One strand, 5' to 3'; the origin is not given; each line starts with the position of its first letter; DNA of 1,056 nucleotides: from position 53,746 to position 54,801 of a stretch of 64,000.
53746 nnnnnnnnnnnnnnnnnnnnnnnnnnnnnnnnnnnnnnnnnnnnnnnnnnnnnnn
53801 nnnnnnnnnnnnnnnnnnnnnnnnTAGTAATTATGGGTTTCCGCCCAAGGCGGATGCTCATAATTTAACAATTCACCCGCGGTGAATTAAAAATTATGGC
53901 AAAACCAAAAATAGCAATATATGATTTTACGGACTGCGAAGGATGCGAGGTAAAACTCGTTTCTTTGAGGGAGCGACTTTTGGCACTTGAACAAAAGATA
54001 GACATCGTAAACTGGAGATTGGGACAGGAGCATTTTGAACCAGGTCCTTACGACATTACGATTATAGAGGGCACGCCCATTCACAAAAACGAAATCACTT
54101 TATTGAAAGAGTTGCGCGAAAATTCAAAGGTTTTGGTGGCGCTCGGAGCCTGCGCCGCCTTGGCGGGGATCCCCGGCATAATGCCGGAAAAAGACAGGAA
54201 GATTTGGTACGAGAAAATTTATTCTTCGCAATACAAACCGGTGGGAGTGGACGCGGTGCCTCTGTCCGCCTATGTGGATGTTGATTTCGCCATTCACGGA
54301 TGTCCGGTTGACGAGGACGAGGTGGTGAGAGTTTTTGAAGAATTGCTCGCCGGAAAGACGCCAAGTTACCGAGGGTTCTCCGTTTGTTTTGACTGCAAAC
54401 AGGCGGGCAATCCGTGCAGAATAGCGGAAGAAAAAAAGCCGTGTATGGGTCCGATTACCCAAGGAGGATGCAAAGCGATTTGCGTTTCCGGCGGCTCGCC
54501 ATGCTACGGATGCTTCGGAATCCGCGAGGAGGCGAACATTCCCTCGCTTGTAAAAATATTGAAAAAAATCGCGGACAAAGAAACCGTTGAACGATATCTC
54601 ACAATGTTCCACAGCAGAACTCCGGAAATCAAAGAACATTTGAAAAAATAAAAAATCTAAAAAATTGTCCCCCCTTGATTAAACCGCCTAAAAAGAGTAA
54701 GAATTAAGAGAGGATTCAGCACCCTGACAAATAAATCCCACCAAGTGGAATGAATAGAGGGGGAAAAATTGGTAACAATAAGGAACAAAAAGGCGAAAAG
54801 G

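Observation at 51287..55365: Group-3b-like hydrogenase beta/gamma/delta subunit operon lacking the catalytic large subunit, with an inserted pseudokinase-like gene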

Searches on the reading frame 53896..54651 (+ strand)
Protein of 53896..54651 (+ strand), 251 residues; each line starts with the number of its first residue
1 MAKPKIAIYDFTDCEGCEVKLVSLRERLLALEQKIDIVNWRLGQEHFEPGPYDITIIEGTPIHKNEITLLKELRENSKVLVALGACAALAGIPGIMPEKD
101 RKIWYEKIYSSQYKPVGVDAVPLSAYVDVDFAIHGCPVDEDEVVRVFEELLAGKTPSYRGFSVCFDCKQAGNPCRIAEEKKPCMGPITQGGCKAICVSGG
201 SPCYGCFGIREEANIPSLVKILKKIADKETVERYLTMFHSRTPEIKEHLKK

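Call 3: search_protein_families(library=pfam, proteins=[window:53896-54648:+], max_evalue=0.1)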
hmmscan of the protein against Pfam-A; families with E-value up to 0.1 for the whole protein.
window:53896-54648:+ (251 aa): 2 families
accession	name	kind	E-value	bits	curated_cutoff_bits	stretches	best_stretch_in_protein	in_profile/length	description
PF01058.29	Oxidored_q6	-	2.1e-20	73.2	27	1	14-149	1-127/128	NADH ubiquinone oxidoreductase, 20 Kd subunit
PF01807.25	Zn_ribbon_DnaG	-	0.096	12.9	24.9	0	195-241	46-92/98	CHC2 zinc finger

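Call 4: search_protein_families(library=ncbifam, proteins=[window:53896-54648:+], max_evalue=0.1)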
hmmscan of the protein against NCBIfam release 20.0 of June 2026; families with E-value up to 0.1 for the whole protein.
window:53896-54648:+ (251 aa): 7 families
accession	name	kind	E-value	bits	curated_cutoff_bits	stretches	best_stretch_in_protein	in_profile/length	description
NF040831.1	sulfhyd_ShyD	equivalog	1.3e-48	165.7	460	1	5-238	2-237/240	NAD(P)-dependent hydrogenase/sulfhydrogenase 2 subunit delta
NF040836.1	sulfhyd_HydD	equivalog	1.8e-44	151.9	500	1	3-250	5-256/261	NADPH-dependent hydrogenase/sulfhydrogenase 1 subunit delta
NF045875.1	F420_non_VhuG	exception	9.7e-24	84.1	450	1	3-211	4-241/286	F420-non-reducing hydrogenase subunit VhuG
TIGR03294.1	FrhG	equivalog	1.7e-14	54.1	245.5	1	4-157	2-147/228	coenzyme F420 hydrogenase subunit gamma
NF045520.1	H2_NiFeSe_small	exception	0.026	13.9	470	1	65-100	129-167/314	NiFeSe hydrogenase small subunit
NF011390.0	PRK14815.1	equivalog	0.03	13.6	281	0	34-91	56-115/183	NADH dehydrogenase subunit B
NF005012.1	PRK06411.1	subfamily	0.034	13.7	116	0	48-92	70-116/166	NADH-quinone oxidoreductase subunit NuoB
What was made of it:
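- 53896..54651 (+): hydD (delta, the [NiFe] small subunit, 251 aa, 'hyd1' type). Oxidored_q6 at 2e-20; ShyD 1.3e-48 (calls 3, 4).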

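Call 7: find_encoding_contigs(protein=window:53896-54651:+, flank=10000, max_places=10)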
Protein window:53896-54651:+ (251 aa): 5 contigs read that carry it; 1 place shown.
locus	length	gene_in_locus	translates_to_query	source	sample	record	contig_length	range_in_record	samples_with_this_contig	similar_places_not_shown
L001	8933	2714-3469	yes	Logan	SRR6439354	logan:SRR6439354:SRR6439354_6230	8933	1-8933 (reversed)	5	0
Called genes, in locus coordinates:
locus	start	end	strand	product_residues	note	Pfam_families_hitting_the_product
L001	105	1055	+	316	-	PF13183:Fer4_8 (faint), PF13187:Fer4_9 (faint), PF13534:Fer4_17 (faint), PF12797:Fer4_2 (faint), PF17179:Fer4_22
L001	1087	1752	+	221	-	-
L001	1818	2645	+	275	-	PF00970:FAD_binding_6 (faint), PF00175:NAD_binding_1, PF10418:DHODB_Fe-S_bind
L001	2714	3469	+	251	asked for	PF01058:Oxidored_q6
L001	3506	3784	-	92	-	-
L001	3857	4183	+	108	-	-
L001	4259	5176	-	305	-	PF07549:Sec_GG, PF02355:SecD_SecF_C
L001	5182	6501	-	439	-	PF07549:Sec_GG (weak), PF21760:SecD_1st, PF22599:SecDF_P1_head, PF02355:SecD_SecF_C, PF03176:MMPL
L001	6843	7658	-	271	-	PF00763:THF_DHG_CYH, PF02882:THF_DHG_CYH_C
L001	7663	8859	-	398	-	PF00464:SHMT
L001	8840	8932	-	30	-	?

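Call 9: find_homologous_proteins(query=window:53896-54648:+, max_evalue=1e-10)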
Query window:53896-54648:+ (251 aa): 404 proteins with E <= 1e-10 among 1772 candidates; the best 120 are listed.
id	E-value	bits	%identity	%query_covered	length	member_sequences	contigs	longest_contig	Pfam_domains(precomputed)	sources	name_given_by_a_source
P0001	1.4e-153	527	92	98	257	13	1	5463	PF01058.30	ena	-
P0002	4.2e-144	496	83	99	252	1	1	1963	PF01058.30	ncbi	-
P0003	1.1e-143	495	85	99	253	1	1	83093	PF01058.30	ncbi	-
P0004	1.6e-142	491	84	98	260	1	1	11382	PF01058.30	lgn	-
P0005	1.8e-142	491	85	98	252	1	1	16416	PF01058.30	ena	-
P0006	4.8e-142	490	84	100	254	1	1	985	PF01058.30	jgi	-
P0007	1.4e-141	488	81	99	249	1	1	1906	PF01058.30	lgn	-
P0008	1.6e-141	488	80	100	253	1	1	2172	PF01058.30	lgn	-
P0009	5.4e-141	486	81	99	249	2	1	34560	PF01058.30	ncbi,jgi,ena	ncbi:MAG: hypothetical protein WC587_02370 [Candidatus Paceibacterota bacterium]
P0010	9.8e-141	485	81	99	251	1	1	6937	PF01058.30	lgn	-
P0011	3.0e-140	484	81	100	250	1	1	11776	PF01058.30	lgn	-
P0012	8.4e-140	482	80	99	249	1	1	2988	PF01058.30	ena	-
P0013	1.1e-139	482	81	98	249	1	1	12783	PF01058.30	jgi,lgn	jgi:coenzyme F420-reducing hydrogenase gamma subunit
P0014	2.3e-139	481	79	98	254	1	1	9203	PF01058.30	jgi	jgi:coenzyme F420-reducing hydrogenase gamma subunit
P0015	2.3e-139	481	85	96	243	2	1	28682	PF01058.30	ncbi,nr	ncbi:MAG: hypothetical protein HY773_02585, partial [Candidatus Terrybacteria bacterium]|nr:hypothet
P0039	1.6e-132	459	78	98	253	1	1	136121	PF01058.30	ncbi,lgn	-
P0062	7.0e-124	430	76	96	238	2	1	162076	PF01058.30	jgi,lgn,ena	-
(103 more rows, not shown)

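Call 14: find_encoding_contigs(protein=P0003, flank=8000, max_places=2)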
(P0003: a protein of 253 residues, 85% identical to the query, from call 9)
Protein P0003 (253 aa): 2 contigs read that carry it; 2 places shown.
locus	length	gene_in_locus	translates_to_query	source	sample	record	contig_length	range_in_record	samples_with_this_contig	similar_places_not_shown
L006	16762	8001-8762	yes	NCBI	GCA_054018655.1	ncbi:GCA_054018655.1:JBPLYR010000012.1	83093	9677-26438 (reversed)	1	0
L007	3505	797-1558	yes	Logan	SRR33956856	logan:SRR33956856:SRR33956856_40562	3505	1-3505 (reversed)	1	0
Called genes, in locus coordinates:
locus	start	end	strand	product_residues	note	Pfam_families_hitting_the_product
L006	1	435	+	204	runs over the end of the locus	PF02517:Rce1-like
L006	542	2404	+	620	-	PF00009:GTP_EFTU, PF03144:GTP_EFTU_D2, PF14492:EFG_III, PF00679:EFG_C, PF06421:LepA_C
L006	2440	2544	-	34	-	-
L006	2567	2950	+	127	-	PF04977:DivIC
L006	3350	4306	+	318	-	PF00742:Homoserine_dh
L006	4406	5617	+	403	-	PF07690:MFS_1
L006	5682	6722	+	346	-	PF13187:Fer4_9 (faint), PF13534:Fer4_17 (faint), PF12838:Fer4_7 (faint), PF13484:Fer4_16 (faint), PF14697:Fer4_21 (faint), PF25160:LdpA_Fe-S-bd (faint), PF00037:Fer4 (faint), PF17179:Fer4_22, +2 more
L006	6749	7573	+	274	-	PF00970:FAD_binding_6 (weak), PF00175:NAD_binding_1, PF10418:DHODB_Fe-S_bind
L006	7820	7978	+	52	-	-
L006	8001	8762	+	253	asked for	PF01058:Oxidored_q6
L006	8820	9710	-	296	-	PF07549:Sec_GG (faint), PF02355:SecD_SecF_C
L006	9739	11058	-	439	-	PF07549:Sec_GG (weak), PF21760:SecD_1st, PF22599:SecDF_P1_head, PF02355:SecD_SecF_C, PF03176:MMPL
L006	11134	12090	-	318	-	PF01933:CofD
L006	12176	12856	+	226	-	PF01794:Ferric_reduct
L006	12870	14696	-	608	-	PF13230:GATase_4 (faint), PF13522:GATase_6, PF13537:GATase_7, PF01380:SIS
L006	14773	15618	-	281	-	PF00763:THF_DHG_CYH, PF02882:THF_DHG_CYH_C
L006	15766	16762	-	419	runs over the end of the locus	PF00464:SHMT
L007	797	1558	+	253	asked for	PF01058:Oxidored_q6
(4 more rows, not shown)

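Call 15: find_encoding_contigs(protein=P0039, flank=8000, max_places=2)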
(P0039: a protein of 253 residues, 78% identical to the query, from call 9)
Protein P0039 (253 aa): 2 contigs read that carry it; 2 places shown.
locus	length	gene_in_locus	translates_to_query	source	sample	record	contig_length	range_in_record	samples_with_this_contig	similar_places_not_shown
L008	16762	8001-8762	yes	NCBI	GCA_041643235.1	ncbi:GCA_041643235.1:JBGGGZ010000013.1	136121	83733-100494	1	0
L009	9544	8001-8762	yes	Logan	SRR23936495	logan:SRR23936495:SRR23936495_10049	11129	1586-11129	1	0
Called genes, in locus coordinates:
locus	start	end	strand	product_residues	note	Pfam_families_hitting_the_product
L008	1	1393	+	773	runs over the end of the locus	PF07719:TPR_2 (faint), PF13181:TPR_8 (faint), PF13414:TPR_11 (faint), PF13428:TPR_14 (faint), PF13431:TPR_17 (faint), PF14559:TPR_19 (faint), PF13371:TPR_9 (faint), PF13432:TPR_16 (weak), +1 more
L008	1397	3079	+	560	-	PF03023:MurJ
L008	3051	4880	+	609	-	PF00009:GTP_EFTU, PF00071:Ras (weak), PF03144:GTP_EFTU_D2 (faint), PF14492:EFG_III, PF00679:EFG_C, PF06421:LepA_C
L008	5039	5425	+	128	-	PF04977:DivIC (weak)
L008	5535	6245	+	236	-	-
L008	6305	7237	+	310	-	PF13534:Fer4_17 (faint), PF17179:Fer4_22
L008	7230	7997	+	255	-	PF00970:FAD_binding_6 (weak), PF00175:NAD_binding_1, PF10418:DHODB_Fe-S_bind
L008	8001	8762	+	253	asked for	PF01058:Oxidored_q6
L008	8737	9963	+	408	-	PF00374:NiFeSe_Hases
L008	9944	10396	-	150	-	-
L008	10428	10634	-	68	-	PF01455:HupF_HypC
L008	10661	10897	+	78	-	PF00462:Glutaredoxin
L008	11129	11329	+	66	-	-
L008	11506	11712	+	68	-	-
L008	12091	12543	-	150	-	PF00011:HSP20, PF17886:ArsA_HSP20 (weak)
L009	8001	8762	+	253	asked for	PF01058:Oxidored_q6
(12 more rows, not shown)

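Call 16: find_encoding_contigs(protein=P0062, flank=8000, max_places=2)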
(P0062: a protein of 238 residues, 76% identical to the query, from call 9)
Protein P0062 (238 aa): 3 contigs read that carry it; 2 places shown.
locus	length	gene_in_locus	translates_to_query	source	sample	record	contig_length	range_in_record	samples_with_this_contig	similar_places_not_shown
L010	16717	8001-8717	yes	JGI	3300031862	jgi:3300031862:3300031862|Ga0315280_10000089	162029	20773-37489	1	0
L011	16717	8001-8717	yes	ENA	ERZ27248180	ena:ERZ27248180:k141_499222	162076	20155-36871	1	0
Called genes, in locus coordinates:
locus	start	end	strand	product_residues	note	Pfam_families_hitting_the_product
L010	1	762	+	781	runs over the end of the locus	PF00515:TPR_1 (faint), PF07719:TPR_2 (faint), PF12895:ANAPC3 (faint), PF13174:TPR_6 (faint), PF13181:TPR_8 (faint), PF23914:TPR_CcmH_CycH (weak), PF13432:TPR_16 (weak), PF14559:TPR_19 (weak), +5 more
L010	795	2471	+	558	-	PF03023:MurJ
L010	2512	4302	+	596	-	PF00009:GTP_EFTU, PF00071:Ras, PF10662:PduV-EutP (weak), PF03144:GTP_EFTU_D2 (weak), PF14492:EFG_III, PF00679:EFG_C, PF06421:LepA_C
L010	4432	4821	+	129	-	PF04977:DivIC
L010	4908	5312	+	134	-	-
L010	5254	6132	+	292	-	PF13183:Fer4_8 (faint), PF13534:Fer4_17 (faint), PF14697:Fer4_21 (faint), PF13746:Fer4_18 (faint), PF25160:LdpA_Fe-S-bd (faint), PF12797:Fer4_2 (faint), PF00037:Fer4 (faint), PF17179:Fer4_22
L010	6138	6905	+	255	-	PF13847:Methyltransf_31 (weak)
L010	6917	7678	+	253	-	PF00970:FAD_binding_6 (weak), PF00175:NAD_binding_1, PF10418:DHODB_Fe-S_bind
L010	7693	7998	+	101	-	PF03819:MazG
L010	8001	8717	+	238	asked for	PF01058:Oxidored_q6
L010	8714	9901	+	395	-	PF00374:NiFeSe_Hases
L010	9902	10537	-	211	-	PF19927:DUF6390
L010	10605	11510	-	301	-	PF00892:EamA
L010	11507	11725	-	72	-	PF01455:HupF_HypC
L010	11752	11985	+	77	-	PF00462:Glutaredoxin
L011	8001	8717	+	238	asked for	PF01058:Oxidored_q6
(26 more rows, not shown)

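Call 20: find_related_loci(query=A1, collection=genome_contigs, flank=10000)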
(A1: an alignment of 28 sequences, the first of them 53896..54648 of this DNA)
Query A1 (251 aa) in genome_contigs; peptide patterns used: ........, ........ (x = any residue, [..] = any of these).
101 stretches matched a pattern; 81 encode a relative of the query (tblastn E <= 1e-3); the best 80 are kept; 79 distinct loci.
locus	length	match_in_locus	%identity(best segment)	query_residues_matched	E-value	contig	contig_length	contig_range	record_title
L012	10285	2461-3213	97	1-251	7e-165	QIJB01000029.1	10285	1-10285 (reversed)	MAG: Candidatus Campbellbacteria bacterium isolate SZUA-82 Ga0063293_10017066, whole genome shotgun sequence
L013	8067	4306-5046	93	1-247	3e-157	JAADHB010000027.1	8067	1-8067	MAG: bacterium isolate M_MetaBat.155 contig-127_23242, whole genome shotgun sequence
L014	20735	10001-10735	92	3-247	2e-146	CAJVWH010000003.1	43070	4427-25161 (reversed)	TPA_asm: uncultured bacterium isolate DRR093004_bin.40_MetaBAT_v2.12.1_MAG genome assembly, contig: NODE_508_length_4307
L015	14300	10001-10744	81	1-248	3e-142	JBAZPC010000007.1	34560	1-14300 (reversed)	MAG: Candidatus Paceibacterota bacterium isolate SO_2017_SWC_20 scaffold_1077_c1_LP-4_2017, whole genome shotgun sequenc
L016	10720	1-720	85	8-247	4e-141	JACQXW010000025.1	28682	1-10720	MAG: Candidatus Terrybacteria bacterium isolate NC_groundwater_1525_Pr4_S-0.2um_41_30 SR1-18-Sp2_scaffold_29115, whole g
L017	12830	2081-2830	77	1-251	3e-137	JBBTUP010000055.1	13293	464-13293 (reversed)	MAG: Patescibacteria group bacterium isolate H41-bin126_1 H41_bin126_1_000000000055, whole genome shotgun sequence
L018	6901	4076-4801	79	3-245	5e-128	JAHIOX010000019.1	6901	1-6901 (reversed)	MAG: Patescibacteria group bacterium isolate KR13_S3.mb.30 KR13_S3.mb.30_k141_281584, whole genome shotgun sequence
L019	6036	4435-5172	81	3-248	1e-125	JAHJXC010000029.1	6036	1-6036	MAG: Patescibacteria group bacterium isolate UML_A.mb.14 UML_A.mb.14_k141_41880, whole genome shotgun sequence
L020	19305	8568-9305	78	1-246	5e-125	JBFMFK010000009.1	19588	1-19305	MAG: Patescibacteria group bacterium isolate MAG269 MAG269_9, whole genome shotgun sequence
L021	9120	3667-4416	78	1-250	2e-122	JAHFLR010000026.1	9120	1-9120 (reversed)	MAG: bacterium isolate nzgw438 NODE_20393_length_9121_cov_3.009556, whole genome shotgun sequence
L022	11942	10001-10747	69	1-250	7e-121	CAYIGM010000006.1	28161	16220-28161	MAG TPA_asm: uncultured Candidatus Saccharibacteria bacterium isolate ERP119705_co22_125 genome assembly, contig: NODE_1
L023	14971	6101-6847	70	1-250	3e-119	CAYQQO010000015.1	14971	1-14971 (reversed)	MAG TPA_asm: uncultured Candidatus Saccharibacteria bacterium isolate SRP141376_co2_317 genome assembly, contig: NODE_79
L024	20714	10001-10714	69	4-242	7e-118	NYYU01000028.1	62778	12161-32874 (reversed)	MAG: Parcubacteria group bacterium isolate ARS72 MHASMcontig_602136, whole genome shotgun sequence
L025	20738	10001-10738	72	1-247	5e-118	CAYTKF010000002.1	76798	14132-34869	MAG TPA_asm: uncultured Candidatus Saccharibacteria bacterium isolate binchicken_co191_187 genome assembly, contig: NODE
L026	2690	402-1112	76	1-242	7e-121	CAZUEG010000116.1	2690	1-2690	MAG TPA_asm: uncultured Candidatus Saccharibacteria bacterium isolate binchicken_co387_178 genome assembly, contig: NODE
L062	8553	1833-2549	63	3-242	5e-104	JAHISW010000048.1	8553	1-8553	MAG: Patescibacteria group bacterium isolate MM_PC_MetaG.mb.190 MM_PC_MetaG.mb.190_k141_901172, whole genome shotgun seq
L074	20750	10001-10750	47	1-250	3e-79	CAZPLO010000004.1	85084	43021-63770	MAG TPA_asm: uncultured archaeon isolate binchicken_co17_325 genome assembly, contig: NODE_865_length_85084_cov_6.082419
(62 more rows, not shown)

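Call 25: search_protein_families(library=pfam, proteins=[L013:5042-6334:+, L013:6334-7626:+, L016:736-2055:+, L016:2034-3350:+, L013:2667-3446:+, L012:2073-2435:+, L006:7613-7975:+, L015:9618-9977:+, L014:12200-13228:+, L014:14232-15458:-], max_evalue=0.01)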
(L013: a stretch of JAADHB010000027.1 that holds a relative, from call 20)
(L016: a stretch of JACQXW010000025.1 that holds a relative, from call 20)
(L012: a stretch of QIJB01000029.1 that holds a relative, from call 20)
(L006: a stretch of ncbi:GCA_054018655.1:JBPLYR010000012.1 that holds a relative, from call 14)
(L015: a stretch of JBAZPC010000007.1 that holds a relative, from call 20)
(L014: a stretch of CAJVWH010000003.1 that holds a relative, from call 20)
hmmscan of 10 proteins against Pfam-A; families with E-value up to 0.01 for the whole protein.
L013:5042-6334:+ (431 aa): 3 families
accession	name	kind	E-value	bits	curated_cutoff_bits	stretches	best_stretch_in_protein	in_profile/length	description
PF08245.18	Mur_ligase_M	-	5.5e-22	79.1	24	1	124-262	1-157/200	Mur ligase middle domain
PF02875.26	Mur_ligase_C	-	1.4e-17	65.2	28.4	1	288-402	1-125/127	Mur ligase, glutamate ligase domain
PF21799.2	MurD-like_N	-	1.1e-13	51.7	27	1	8-106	1-87/88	Mur ligase MurD-like, N-terminal domain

L013:6334-7626:+ (431 aa): 3 families
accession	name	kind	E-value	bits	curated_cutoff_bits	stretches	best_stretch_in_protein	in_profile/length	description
PF02875.26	Mur_ligase_C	-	4.4e-25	89.4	28.4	1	291-420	1-127/127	Mur ligase, glutamate ligase domain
PF01225.30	Mur_ligase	-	1e-24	87.1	21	1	12-111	1-94/95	Mur ligase family, catalytic domain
PF08245.18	Mur_ligase_M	-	1.2e-20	74.7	24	1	116-243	1-147/200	Mur ligase middle domain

L016:736-2055:+ (440 aa): 3 families
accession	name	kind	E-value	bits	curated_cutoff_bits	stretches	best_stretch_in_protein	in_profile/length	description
PF08245.18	Mur_ligase_M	-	5.9e-18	66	24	1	119-230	1-123/200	Mur ligase middle domain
PF02875.26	Mur_ligase_C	-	3.7e-14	54.1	28.4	1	296-415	1-125/127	Mur ligase, glutamate ligase domain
PF21799.2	MurD-like_N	-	8.1e-11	42.5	27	1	8-100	1-86/88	Mur ligase MurD-like, N-terminal domain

L016:2034-3350:+ (439 aa): 3 families
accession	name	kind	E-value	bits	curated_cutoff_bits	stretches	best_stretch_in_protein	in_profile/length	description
PF01225.30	Mur_ligase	-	1.9e-25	89.5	21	1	19-119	1-95/95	Mur ligase family, catalytic domain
PF02875.26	Mur_ligase_C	-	1.8e-24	87.4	28.4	1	297-428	1-127/127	Mur ligase, glutamate ligase domain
PF08245.18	Mur_ligase_M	-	1.3e-21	77.9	24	1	123-248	1-145/200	Mur ligase middle domain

L013:2667-3446:+ (260 aa): 1 family
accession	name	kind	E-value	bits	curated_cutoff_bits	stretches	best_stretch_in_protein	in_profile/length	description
PF04909.20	Amidohydro_2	-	1.8e-21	77.6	26.4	1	53-258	80-287/289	Amidohydrolase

L012:2073-2435:+ (121 aa): 1 family
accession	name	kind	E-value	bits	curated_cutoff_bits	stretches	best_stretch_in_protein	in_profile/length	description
PF05635.17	23S_rRNA_IVP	-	3.5e-33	114.4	33.8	1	5-109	1-105/106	23S rRNA-intervening sequence protein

L006:7613-7975:+ (121 aa): 1 family
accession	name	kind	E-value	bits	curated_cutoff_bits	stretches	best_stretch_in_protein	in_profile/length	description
PF05635.17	23S_rRNA_IVP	-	2.5e-33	114.9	33.8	1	5-109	1-105/106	23S rRNA-intervening sequence protein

L015:9618-9977:+ (120 aa): 1 family
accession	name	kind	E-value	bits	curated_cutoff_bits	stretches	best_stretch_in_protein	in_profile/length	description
PF05635.17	23S_rRNA_IVP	-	1.9e-32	112.1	33.8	1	5-109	1-105/106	23S rRNA-intervening sequence protein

L014:12200-13228:+ (343 aa): 1 family
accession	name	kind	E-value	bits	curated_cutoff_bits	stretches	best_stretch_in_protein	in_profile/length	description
PF01924.21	HypD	-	3.4e-127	424.8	25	1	2-341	4-351/351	Hydrogenase formation hypA family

L014:14232-15458:- (408 aa): 2 families
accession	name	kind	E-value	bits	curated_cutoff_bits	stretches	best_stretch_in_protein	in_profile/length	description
PF22521.2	HypF_C_2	-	1e-43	150.3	27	1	119-397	1-241/241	Carbamoyltransferase, Kae1-like Domain, second subdomain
PF17788.7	HypF_C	-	4.8e-20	72.5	23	1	9-108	3-99/99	HypF Kae1-like domain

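Call 27: find_homologous_proteins(query=L014:10746-11993:+, max_evalue=1e-50)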
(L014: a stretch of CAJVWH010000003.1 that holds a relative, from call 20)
Query L014:10746-11993:+ (416 aa): 3480 proteins with E <= 1e-50 among 8000 candidates; the best 120 are listed.
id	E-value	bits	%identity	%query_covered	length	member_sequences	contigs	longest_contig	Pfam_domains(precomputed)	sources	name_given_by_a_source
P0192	1.0e-240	817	89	99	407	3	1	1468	PF00374.25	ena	-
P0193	5.7e-220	748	82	99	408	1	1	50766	PF00374.25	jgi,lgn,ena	-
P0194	4.8e-212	722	79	99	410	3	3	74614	PF00374.25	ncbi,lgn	-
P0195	6.4e-204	695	75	99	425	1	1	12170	PF00374.25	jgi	-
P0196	1.9e-199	681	75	99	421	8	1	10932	PF00374.25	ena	-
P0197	1.5e-197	674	73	99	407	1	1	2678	PF00374.25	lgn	-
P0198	3.1e-195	667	74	99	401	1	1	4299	PF00374.25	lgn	-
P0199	5.7e-194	663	72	99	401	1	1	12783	PF00374.25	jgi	jgi:coenzyme F420-reducing hydrogenase alpha subunit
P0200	2.8e-193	660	73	99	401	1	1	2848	PF00374.25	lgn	-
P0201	4.1e-192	656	71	100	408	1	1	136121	PF00374.25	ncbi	-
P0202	4.8e-192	656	71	100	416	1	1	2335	PF00374.25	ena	-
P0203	1.0e-191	655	72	99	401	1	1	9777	PF00374.25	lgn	-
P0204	5.3e-191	653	72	99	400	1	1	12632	PF00374.25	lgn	-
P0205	1.2e-190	652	73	99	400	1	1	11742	PF00374.25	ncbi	ncbi:MAG: Ni/Fe hydrogenase subunit alpha [Patescibacteria group bacterium]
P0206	1.4e-190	651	72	99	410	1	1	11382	PF00374.25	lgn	-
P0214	2.2e-188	644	72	98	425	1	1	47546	PF00374.25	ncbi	-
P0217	1.3e-187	642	70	99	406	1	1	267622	PF00374.25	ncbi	-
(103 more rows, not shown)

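Call 28: find_encoding_contigs(protein=P0194, flank=10000, max_places=4)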
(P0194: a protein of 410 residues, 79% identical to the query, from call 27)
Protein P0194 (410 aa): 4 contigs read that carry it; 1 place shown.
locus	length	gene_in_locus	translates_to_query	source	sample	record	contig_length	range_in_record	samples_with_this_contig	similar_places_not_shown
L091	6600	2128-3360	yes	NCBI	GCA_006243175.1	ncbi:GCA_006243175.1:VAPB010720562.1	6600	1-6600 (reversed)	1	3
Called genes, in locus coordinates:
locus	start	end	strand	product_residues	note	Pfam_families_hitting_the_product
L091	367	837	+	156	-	PF00293:NUDIX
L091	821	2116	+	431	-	PF01225:Mur_ligase, PF08245:Mur_ligase_M, PF02875:Mur_ligase_C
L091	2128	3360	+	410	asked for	PF00374:NiFeSe_Hases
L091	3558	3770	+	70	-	PF01455:HupF_HypC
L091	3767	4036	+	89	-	PF13122:DUF3977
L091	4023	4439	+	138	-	-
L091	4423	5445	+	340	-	PF01924:HypD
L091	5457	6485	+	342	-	PF00586:AIRS, PF02769:AIRS_C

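Call 29: find_encoding_contigs(protein=P0193, flank=10000, max_places=3)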
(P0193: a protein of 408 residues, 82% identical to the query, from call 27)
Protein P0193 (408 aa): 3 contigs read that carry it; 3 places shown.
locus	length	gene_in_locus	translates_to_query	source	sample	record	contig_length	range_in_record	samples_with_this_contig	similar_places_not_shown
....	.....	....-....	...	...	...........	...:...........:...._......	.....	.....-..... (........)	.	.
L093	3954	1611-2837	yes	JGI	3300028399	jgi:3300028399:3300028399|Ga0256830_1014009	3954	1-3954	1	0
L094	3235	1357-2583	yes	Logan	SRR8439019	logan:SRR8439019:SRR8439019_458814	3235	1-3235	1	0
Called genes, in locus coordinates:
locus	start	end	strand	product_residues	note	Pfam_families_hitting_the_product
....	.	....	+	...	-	?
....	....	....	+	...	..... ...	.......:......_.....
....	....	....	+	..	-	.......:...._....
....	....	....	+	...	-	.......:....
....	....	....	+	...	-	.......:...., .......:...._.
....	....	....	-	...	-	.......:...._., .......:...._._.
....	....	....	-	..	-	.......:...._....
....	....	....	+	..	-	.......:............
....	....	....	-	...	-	-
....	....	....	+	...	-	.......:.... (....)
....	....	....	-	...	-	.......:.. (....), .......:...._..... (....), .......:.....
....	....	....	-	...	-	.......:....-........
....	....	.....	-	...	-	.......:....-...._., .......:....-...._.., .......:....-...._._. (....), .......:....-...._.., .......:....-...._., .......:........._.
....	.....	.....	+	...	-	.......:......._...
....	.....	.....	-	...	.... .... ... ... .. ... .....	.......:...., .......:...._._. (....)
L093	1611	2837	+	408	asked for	PF00374:NiFeSe_Hases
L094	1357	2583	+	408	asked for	PF00374:NiFeSe_Hases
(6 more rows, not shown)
